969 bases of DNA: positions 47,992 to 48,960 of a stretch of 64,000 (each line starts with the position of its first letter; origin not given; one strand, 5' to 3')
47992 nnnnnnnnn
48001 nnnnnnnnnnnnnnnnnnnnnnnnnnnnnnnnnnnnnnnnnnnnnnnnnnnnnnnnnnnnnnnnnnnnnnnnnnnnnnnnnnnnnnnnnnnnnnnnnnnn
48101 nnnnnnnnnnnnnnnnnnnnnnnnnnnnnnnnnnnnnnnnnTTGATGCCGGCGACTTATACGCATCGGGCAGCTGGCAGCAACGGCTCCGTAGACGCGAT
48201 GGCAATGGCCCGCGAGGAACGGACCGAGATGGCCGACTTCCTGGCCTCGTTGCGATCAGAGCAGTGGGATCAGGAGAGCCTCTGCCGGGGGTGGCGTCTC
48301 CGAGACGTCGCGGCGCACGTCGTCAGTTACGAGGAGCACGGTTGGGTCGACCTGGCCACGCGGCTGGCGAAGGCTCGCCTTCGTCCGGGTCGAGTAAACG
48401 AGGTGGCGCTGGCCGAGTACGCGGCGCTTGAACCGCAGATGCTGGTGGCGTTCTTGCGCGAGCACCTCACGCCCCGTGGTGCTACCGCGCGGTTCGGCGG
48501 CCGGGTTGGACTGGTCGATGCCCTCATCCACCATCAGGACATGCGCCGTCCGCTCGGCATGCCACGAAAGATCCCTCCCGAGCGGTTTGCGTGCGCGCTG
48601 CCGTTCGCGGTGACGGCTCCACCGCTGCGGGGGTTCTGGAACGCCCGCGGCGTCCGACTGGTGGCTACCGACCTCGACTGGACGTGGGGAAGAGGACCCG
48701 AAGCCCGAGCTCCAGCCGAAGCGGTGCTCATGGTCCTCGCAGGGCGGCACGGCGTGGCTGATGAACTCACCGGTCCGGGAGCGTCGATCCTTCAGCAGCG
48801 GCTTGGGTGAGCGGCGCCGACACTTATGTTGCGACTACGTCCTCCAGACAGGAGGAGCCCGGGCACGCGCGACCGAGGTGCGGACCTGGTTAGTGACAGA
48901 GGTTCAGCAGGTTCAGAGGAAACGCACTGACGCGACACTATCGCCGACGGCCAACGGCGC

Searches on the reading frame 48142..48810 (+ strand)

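Call 52: search_protein_families(library=pfam, proteins=[window:48142-48810:+], max_evalue=0.001)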
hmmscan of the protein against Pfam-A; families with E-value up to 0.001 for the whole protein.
window:48142-48810:+ (222 aa): 2 families
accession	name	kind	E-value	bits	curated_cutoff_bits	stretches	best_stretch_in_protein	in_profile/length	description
PF11716.13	MDMPI_N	-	1.5e-12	48.8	24.2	1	24-111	2-95/140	Mycothiol maleylpyruvate isomerase N-terminal domain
PF05163.17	DinB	-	0.00066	20.1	23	1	23-74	12-62/165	DinB family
